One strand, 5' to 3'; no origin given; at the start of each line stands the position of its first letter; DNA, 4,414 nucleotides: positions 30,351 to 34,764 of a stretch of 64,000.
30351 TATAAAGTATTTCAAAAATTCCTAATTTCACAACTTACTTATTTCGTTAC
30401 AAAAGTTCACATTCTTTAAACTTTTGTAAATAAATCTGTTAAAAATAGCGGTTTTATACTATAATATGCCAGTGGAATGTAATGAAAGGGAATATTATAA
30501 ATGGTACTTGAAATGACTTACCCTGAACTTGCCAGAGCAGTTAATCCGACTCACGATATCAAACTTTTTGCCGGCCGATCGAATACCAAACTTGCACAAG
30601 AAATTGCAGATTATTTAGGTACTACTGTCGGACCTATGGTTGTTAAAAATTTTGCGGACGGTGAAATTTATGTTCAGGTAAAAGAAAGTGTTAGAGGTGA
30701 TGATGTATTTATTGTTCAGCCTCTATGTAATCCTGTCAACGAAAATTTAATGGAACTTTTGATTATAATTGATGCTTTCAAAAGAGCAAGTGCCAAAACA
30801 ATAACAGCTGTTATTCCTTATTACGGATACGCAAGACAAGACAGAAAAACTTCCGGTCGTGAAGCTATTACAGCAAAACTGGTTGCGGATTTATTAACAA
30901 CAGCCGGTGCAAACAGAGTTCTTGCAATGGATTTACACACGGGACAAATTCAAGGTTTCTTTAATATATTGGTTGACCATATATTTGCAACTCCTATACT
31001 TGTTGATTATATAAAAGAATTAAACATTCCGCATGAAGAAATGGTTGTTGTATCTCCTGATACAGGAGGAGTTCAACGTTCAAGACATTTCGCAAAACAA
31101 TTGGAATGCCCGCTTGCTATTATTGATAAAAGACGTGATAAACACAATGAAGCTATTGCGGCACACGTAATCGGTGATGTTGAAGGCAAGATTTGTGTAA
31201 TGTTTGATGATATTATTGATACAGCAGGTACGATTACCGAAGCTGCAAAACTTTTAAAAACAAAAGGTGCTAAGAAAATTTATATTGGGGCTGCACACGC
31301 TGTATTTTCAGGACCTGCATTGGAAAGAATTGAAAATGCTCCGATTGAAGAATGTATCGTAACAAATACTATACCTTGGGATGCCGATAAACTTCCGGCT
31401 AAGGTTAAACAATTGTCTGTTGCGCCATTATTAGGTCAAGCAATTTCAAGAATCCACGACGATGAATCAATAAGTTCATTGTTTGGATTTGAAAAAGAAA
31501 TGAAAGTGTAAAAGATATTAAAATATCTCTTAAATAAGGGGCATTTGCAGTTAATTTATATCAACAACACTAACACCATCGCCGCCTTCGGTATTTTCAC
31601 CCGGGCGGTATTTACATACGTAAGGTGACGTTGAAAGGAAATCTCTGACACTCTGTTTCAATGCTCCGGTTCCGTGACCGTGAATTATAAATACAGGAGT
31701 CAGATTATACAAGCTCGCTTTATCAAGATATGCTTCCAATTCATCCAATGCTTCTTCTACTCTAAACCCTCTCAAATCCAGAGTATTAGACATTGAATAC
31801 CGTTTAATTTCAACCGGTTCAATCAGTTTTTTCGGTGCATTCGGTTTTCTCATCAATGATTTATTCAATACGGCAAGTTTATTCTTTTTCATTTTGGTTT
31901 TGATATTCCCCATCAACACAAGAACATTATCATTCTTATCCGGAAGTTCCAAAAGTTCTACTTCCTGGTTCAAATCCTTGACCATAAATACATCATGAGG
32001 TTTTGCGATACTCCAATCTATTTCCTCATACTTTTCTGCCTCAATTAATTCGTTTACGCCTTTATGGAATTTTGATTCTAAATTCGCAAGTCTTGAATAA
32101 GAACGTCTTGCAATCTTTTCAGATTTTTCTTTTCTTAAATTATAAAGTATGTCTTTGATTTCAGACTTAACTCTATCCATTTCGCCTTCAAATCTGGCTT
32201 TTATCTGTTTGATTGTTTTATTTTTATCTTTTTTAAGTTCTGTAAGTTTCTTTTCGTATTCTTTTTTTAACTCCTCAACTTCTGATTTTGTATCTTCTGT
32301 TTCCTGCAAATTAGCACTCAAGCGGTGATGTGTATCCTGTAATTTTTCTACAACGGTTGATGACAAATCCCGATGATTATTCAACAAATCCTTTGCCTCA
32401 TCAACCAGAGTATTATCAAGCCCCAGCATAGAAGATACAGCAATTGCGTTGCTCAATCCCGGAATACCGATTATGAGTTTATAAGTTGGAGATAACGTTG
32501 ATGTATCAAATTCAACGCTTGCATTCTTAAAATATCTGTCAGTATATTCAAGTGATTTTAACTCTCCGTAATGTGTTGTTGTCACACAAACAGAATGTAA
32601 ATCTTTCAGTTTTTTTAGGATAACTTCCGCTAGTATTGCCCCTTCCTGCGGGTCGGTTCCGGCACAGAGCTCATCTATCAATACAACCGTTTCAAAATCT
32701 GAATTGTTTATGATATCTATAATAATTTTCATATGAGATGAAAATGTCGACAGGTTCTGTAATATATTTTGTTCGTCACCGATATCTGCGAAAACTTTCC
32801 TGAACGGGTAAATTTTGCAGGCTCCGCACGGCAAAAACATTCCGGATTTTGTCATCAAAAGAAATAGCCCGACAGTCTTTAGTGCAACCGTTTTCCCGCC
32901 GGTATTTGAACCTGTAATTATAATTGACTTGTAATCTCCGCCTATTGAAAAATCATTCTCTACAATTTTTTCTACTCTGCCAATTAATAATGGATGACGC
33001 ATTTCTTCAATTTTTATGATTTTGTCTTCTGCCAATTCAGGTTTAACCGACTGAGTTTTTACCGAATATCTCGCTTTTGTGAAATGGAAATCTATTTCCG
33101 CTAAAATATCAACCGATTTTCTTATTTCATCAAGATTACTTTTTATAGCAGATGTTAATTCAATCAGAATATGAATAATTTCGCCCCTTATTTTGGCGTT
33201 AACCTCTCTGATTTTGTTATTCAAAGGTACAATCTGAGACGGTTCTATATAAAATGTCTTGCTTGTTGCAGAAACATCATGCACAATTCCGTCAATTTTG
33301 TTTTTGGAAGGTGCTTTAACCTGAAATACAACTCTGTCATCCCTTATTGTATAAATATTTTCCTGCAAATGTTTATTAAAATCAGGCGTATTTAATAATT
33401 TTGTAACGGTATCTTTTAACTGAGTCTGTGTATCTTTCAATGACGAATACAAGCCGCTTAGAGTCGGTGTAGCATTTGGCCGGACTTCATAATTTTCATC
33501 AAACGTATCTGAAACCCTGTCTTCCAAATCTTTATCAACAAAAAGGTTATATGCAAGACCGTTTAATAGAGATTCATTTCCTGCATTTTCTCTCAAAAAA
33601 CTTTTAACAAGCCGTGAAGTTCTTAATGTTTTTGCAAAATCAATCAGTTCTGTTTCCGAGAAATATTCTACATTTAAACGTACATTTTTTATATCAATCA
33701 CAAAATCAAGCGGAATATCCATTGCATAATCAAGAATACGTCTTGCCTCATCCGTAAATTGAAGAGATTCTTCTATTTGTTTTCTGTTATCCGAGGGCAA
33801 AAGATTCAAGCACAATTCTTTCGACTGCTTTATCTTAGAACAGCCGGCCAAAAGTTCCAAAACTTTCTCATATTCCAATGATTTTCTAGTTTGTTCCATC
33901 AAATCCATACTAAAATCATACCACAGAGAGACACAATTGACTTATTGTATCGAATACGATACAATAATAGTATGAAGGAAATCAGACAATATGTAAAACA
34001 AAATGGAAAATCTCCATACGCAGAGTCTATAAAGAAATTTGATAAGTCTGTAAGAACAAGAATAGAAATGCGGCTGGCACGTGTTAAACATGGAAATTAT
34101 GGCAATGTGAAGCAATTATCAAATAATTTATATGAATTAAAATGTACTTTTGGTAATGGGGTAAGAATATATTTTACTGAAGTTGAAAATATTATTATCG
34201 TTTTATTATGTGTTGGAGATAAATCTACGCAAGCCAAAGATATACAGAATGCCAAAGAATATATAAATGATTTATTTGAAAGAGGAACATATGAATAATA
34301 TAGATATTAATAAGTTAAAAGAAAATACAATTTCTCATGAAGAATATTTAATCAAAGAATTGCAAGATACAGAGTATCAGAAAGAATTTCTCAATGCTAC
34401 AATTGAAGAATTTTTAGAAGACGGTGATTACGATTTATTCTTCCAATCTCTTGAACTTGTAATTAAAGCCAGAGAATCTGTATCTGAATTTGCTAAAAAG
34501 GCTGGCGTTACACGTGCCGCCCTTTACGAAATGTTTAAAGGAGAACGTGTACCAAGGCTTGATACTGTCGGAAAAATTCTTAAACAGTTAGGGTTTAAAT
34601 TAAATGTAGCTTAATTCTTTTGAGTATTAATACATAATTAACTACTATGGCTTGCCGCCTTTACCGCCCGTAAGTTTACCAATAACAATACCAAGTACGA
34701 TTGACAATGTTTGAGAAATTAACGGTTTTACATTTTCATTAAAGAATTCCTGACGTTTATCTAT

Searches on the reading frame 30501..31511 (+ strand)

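Call 85: search_protein_families(library=pfam, proteins=[window:30501-31511:+], max_evalue=0.0001)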
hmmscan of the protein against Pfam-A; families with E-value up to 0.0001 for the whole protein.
window:30501-31511:+ (336 aa): 3 families
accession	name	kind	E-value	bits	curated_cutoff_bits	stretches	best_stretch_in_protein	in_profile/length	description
PF13793.12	Pribosyltran_N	-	1.1e-54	183.7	25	1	20-136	1-117/117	N-terminal domain of ribose phosphate pyrophosphokinase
PF14572.12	Pribosyl_synth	-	7.1e-33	114.5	27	1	222-328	76-183/184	Phosphoribosyl synthetase-associated domain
PF00156.33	Pribosyltran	-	1.3e-19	70.5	26.3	1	173-267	25-125/158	Phosphoribosyl transferase domain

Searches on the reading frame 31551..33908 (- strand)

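Call 85: search_protein_families(library=pfam, proteins=[window:31551-33908:-], max_evalue=0.0001)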
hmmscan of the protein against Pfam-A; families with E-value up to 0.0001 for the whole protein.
window:31551-33908:- (785 aa): 3 families
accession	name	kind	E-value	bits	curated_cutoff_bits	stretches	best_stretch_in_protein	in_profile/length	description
PF00488.27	MutS_V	-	7e-30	104.8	30.2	1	329-510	1-185/188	MutS domain V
PF01713.27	Smr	-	1e-22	80.5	25.7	1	710-784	1-76/77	Smr domain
PF20297.4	MSSS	-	1.5e-07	31.4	26.8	1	642-678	6-42/42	MutS2 and Smr-associated SH3 domain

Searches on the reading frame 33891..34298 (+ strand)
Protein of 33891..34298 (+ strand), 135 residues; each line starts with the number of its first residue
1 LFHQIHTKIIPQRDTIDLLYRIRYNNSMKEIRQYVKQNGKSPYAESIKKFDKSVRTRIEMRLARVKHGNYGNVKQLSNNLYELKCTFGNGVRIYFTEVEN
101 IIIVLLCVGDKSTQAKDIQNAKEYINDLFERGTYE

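Call 85: search_protein_families(library=pfam, proteins=[window:33891-34298:+], max_evalue=0.0001)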
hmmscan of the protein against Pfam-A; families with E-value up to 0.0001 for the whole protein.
window:33891-34298:+ (135 aa): 1 family
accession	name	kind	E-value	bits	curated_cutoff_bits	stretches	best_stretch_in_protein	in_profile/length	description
PF05973.20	Gp49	-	3.1e-06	27.6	23.9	1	46-115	2-76/90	Phage derived protein Gp49-like (DUF891)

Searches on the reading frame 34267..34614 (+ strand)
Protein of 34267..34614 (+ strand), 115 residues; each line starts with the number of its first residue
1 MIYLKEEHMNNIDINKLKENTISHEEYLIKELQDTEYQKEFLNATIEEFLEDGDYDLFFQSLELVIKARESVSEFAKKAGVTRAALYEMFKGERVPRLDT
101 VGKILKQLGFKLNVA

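Call 85: search_protein_families(library=pfam, proteins=[window:34267-34614:+], max_evalue=0.0001)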
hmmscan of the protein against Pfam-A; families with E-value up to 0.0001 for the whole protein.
window:34267-34614:+ (115 aa): 2 families
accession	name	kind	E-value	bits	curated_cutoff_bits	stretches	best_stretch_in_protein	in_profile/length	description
PF21716.3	dnstrm_HI1420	-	4.2e-13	49.4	27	1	32-114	11-88/90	Probable addiction module antidote protein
PF01381.28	HTH_3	-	2.7e-08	34.2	23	1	71-112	11-52/55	Helix-turn-helix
